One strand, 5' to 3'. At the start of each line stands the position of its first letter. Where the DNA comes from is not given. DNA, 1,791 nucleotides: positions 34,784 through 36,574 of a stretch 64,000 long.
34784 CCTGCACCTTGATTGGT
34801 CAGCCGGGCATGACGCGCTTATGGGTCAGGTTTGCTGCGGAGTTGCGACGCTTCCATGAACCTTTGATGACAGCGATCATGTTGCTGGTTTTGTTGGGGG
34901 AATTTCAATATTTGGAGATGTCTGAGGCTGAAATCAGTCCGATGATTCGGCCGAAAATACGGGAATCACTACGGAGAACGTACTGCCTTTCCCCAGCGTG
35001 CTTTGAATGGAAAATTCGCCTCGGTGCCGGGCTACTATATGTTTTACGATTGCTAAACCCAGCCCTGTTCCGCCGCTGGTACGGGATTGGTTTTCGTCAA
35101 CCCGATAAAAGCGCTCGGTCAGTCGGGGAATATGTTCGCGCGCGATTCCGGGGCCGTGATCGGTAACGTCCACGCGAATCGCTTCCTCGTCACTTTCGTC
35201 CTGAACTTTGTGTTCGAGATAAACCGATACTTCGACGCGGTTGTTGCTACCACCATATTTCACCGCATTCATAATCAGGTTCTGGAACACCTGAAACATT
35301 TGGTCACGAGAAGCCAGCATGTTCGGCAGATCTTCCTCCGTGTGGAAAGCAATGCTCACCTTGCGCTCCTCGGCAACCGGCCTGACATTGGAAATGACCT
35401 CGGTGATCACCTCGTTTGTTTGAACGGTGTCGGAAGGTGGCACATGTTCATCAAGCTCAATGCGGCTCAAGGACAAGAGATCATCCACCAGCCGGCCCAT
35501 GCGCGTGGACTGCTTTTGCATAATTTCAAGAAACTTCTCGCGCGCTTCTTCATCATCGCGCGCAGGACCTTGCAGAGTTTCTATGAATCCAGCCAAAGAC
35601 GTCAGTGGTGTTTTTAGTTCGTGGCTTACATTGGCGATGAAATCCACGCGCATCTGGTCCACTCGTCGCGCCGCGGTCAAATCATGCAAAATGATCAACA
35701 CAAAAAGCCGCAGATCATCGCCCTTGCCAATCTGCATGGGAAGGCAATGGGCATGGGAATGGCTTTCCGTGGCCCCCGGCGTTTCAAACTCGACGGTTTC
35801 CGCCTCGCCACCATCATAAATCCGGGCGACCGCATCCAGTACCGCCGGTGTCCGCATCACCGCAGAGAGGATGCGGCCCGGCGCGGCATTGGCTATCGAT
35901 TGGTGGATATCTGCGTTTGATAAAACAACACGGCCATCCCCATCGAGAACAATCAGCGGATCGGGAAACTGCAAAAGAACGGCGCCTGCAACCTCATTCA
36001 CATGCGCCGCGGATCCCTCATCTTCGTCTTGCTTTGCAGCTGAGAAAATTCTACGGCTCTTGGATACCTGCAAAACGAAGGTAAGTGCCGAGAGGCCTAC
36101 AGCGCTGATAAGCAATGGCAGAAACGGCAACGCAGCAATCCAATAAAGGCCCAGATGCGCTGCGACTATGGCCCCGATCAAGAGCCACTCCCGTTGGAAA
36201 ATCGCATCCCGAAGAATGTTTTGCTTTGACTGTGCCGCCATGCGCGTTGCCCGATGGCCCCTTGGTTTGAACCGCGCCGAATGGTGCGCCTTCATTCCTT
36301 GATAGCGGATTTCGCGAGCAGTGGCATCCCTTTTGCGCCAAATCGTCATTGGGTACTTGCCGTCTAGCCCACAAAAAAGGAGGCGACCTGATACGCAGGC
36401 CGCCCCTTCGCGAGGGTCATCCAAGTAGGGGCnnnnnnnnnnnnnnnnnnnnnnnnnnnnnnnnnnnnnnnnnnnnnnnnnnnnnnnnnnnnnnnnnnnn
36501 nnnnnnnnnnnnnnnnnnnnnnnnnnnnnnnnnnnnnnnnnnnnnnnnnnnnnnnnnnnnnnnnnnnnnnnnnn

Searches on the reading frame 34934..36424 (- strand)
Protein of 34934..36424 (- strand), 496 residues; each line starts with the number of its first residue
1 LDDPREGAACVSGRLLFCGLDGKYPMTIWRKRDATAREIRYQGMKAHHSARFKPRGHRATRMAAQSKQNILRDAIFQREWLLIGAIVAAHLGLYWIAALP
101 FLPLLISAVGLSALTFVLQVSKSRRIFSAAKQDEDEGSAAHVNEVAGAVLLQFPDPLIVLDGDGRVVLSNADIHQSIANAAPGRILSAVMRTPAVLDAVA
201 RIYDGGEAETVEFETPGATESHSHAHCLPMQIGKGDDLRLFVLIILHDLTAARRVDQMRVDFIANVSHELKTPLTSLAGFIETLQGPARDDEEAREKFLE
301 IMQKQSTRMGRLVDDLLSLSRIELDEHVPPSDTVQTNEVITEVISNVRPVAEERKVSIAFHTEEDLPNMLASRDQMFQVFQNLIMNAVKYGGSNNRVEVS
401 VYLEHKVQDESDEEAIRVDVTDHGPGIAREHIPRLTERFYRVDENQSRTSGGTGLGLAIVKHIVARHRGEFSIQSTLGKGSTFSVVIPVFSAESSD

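Call 30: search_protein_families(library=pfam, proteins=[window:34934-36424:-], max_evalue=0.01)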
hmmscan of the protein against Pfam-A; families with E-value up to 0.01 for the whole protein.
window:34934-36424:- (496 aa): 4 families
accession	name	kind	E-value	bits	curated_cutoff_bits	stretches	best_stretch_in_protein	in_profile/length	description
PF02518.31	HATPase_c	-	4.3e-27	95.2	26.4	1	373-489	3-109/111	Histidine kinase-, DNA gyrase B-, and HSP90-like ATPase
PF00512.31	HisKA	-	9.1e-20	70.9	26.9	1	259-323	2-64/66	His Kinase A (phospho-acceptor) domain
PF13581.12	HATPase_c_2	-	3.6e-06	27.4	27.4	1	383-465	39-110/127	Histidine kinase-like ATPase domain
PF08448.16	PAS_4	-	0.00024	21.7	23.1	1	152-254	3-110/110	PAS fold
